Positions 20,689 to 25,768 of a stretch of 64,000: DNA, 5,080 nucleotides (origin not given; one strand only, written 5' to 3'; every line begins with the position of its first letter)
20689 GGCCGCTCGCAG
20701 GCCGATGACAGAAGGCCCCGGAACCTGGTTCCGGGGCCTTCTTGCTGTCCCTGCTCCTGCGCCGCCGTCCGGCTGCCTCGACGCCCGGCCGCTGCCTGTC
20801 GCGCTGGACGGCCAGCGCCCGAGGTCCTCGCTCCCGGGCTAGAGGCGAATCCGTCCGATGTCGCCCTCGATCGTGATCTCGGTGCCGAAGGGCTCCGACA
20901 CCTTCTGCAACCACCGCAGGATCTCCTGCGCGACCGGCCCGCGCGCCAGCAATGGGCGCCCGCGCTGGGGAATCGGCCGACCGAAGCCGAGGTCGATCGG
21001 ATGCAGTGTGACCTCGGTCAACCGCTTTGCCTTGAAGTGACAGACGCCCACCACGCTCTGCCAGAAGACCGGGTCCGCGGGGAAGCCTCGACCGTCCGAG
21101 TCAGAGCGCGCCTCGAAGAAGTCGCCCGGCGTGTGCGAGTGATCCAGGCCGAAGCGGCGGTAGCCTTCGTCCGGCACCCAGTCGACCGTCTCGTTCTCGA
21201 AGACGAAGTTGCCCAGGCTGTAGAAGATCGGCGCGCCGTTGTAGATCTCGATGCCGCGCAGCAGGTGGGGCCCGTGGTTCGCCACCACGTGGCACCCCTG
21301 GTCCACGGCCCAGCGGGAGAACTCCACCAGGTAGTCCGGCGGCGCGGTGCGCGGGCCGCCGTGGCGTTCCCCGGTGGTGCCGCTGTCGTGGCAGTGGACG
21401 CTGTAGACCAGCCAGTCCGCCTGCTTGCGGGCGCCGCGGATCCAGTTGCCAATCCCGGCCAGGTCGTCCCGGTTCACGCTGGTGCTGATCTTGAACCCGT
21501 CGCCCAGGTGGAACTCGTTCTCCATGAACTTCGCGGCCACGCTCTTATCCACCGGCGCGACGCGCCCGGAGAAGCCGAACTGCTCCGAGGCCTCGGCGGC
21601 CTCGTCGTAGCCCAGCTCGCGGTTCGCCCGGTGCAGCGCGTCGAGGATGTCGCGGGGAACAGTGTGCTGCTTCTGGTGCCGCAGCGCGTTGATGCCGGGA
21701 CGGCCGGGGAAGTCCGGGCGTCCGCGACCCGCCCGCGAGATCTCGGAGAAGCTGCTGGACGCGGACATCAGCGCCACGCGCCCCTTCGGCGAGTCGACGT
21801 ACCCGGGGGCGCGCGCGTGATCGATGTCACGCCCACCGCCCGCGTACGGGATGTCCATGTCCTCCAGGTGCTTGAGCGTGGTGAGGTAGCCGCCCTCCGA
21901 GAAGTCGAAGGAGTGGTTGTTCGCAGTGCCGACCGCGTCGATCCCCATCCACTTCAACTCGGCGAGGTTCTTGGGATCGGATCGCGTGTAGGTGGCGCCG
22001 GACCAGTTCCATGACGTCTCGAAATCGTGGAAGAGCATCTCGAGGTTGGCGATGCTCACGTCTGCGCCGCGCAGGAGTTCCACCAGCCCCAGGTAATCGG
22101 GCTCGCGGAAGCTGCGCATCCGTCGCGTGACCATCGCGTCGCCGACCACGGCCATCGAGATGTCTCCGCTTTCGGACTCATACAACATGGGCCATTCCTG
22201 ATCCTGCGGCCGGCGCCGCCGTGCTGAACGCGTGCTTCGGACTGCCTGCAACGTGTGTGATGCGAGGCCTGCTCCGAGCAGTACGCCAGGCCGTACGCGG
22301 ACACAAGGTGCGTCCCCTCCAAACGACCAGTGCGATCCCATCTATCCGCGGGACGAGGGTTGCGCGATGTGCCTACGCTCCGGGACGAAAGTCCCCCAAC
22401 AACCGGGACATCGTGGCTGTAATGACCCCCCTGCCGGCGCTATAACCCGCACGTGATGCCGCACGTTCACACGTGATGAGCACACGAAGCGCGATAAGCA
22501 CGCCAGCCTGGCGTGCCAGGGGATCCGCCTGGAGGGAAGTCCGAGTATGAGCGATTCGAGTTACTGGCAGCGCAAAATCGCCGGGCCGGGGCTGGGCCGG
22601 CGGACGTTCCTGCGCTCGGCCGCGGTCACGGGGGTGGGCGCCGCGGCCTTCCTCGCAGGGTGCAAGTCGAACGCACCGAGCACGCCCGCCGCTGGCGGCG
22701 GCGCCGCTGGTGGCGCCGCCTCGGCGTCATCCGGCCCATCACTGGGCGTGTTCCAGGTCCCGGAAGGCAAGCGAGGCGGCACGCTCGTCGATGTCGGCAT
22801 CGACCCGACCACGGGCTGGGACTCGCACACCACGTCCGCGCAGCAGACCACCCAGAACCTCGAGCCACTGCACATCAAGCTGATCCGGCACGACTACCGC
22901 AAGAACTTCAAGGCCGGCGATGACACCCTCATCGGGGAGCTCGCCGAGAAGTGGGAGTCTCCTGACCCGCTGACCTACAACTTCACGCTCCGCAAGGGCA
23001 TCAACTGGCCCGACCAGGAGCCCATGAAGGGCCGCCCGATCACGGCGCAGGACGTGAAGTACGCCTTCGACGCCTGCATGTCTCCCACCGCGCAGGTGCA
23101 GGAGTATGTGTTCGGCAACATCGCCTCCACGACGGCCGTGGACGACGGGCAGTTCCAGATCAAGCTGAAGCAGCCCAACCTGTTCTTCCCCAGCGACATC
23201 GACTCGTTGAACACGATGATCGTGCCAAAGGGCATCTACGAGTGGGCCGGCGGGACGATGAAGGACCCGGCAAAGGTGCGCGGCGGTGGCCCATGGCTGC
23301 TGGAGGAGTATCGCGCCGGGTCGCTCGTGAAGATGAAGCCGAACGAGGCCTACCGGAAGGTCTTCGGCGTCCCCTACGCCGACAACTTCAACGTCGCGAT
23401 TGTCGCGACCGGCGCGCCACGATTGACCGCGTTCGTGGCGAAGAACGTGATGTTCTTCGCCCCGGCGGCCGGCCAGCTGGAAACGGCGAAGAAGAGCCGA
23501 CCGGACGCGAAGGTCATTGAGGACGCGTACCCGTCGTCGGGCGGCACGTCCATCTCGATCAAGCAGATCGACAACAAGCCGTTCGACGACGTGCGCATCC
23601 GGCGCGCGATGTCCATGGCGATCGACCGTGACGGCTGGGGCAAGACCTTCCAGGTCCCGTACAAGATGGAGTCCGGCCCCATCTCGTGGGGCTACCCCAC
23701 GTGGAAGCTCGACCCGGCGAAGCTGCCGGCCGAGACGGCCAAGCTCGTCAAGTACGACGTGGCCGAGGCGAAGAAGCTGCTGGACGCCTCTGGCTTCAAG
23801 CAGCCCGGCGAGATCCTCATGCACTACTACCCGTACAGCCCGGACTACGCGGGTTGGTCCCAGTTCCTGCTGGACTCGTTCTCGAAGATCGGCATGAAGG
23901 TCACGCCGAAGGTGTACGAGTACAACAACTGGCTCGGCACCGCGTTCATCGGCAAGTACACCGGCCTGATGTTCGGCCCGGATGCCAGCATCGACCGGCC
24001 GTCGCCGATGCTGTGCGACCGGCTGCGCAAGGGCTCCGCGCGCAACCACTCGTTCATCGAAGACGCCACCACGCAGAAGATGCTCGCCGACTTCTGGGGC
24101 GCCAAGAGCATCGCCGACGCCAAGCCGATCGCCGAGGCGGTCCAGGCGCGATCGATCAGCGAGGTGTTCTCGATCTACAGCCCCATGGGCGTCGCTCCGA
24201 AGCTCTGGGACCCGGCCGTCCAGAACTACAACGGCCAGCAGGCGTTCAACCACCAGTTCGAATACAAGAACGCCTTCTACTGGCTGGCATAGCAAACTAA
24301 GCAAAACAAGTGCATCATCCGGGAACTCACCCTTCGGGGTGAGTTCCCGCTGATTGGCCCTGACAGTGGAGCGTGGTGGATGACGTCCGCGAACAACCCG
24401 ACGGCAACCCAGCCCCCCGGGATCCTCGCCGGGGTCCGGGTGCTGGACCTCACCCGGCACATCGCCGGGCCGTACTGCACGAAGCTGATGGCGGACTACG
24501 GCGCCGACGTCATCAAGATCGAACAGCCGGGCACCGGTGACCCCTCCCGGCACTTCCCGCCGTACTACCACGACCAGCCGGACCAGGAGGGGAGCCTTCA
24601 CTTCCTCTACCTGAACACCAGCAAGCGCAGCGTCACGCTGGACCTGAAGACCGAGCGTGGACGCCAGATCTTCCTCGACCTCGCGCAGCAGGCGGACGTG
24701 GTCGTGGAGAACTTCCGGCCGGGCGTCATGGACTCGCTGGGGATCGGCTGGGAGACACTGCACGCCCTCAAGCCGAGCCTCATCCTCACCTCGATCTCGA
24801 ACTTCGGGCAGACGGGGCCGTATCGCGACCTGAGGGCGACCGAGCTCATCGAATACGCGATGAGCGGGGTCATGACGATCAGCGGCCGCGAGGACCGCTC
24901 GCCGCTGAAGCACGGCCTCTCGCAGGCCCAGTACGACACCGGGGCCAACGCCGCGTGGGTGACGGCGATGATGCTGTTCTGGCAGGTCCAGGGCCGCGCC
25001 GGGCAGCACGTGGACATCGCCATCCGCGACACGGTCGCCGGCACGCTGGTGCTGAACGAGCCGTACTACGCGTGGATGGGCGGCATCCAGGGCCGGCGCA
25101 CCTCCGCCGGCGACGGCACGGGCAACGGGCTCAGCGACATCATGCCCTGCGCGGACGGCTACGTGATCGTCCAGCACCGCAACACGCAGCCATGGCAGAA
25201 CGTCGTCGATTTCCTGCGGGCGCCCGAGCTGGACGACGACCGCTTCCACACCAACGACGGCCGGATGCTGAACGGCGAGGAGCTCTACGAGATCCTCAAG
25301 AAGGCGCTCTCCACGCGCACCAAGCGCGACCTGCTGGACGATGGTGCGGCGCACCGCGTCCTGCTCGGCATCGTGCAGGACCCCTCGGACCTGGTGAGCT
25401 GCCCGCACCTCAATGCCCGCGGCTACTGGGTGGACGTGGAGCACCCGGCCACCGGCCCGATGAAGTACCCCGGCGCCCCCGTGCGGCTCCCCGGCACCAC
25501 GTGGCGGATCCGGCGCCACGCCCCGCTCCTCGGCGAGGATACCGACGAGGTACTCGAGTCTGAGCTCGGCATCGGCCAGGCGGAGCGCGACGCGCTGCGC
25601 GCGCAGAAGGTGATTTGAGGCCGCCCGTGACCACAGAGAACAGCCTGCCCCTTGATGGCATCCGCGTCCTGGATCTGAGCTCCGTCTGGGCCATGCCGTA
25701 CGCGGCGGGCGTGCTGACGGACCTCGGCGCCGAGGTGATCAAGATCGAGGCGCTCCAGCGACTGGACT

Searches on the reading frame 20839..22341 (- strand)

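Call 10: search_protein_families(library=pfam, proteins=[window:20839-22341:-])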
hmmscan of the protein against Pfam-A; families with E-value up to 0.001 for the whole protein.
window:20839-22341:- (500 aa): 1 family
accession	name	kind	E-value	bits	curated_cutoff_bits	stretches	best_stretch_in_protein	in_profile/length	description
PF09587.15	PGA_cap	-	1.1e-45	156.6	27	1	63-382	2-254/255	Bacterial capsule synthesis protein PGA_cap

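Call 85: search_protein_families(library=ncbifam, proteins=[window:20839-22341:-], max_evalue=0.00001)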
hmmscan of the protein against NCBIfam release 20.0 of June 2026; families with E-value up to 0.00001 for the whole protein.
window:20839-22341:- (500 aa): 1 family
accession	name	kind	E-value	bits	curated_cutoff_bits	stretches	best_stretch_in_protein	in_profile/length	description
NF038314.1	epimerase_MslH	equivalog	1.1e-90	304.1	700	1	61-492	4-428/439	lasso peptide C-terminal Trp epimerase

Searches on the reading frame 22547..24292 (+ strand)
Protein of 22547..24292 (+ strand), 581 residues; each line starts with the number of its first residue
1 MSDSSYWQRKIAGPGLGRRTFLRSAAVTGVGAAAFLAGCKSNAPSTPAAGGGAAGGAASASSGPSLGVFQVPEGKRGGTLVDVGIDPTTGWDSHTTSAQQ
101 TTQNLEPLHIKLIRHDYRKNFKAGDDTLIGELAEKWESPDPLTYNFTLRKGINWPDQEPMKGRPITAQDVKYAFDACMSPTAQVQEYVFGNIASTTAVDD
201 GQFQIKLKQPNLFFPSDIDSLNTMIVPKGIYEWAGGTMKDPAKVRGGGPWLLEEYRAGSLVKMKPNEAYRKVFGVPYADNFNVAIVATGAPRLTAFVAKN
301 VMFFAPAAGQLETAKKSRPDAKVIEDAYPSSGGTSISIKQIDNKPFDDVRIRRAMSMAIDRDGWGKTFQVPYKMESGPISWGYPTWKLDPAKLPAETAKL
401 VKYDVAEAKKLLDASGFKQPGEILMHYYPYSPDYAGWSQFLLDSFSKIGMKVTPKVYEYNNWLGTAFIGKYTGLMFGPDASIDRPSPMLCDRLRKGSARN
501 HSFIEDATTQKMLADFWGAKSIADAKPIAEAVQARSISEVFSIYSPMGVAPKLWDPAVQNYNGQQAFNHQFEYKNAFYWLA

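Call 10: search_protein_families(library=pfam, proteins=[window:22547-24292:+])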
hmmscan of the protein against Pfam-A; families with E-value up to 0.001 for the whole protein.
window:22547-24292:+ (581 aa): 1 family
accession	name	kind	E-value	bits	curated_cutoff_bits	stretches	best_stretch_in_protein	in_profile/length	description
PF00496.27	SBP_bac_5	-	1.8e-53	182.4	32.4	1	128-489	2-357/368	Bacterial extracellular solute-binding proteins, family 5 Middle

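Call 85: search_protein_families(library=ncbifam, proteins=[window:22547-24292:+], max_evalue=0.00001)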
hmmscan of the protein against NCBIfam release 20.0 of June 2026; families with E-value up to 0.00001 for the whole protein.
window:22547-24292:+ (581 aa): 10 families
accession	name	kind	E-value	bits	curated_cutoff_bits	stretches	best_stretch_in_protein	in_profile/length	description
NF043070.1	DppA_dipep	equivalog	1.4e-17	63.4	1005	1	120-488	66-443/535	dipeptide ABC transporter periplasmic-binding protein DppA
NF011942.0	PRK15413.1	equivalog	2e-16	59.7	594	1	132-419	75-345/512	glutathione ABC transporter substrate-binding protein GsiB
NF045467.1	Opp4A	equivalog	2.4e-15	55.8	650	1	122-419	72-382/556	oligopeptide ABC transporter substrate-binding protein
TIGR02294.1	nickel_nikA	equivalog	7.4e-15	54.4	393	1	126-420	46-330/501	nickel ABC transporter substrate-binding protein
NF045468.1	Opp5A_nikA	equivalog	6.3e-14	51.3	600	1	130-420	59-321/488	nickel ABC transporter substrate-binding protein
NF011689.0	PRK15109.1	equivalog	8.3e-11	41.2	560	1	128-362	79-325/547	ABC transporter substrate-binding protein SapA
TIGR04028.1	SBP_KPN_01854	hypoth_equivalog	3.2e-09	35.9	468.5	1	133-419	49-333/509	TIGR04028 family ABC transporter substrate-binding protein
NF011684.0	PRK15104.1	equivalog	4.2e-09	35.7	947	0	129-199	83-148/543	oligopeptide ABC transporter substrate-binding protein OppA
NF007287.0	PRK09755.1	equivalog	1.6e-07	30.6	1098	1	131-514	79-469/535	ABC transporter substrate-binding protein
NF047575.1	opine_bind_CntA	exception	2.1e-07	29.9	800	1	126-296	75-240/535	staphylopine-dependent metal ABC transporter substrate-binding lipoprotein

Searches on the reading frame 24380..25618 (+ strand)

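Call 10: search_protein_families(library=pfam, proteins=[window:24380-25618:+])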
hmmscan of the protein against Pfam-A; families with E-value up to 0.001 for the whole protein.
window:24380-25618:+ (412 aa): 1 family
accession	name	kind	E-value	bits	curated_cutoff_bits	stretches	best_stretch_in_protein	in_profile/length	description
PF02515.22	CoA_transf_3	-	7.3e-102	341.6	23.3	1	16-388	1-366/366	CoA-transferase family III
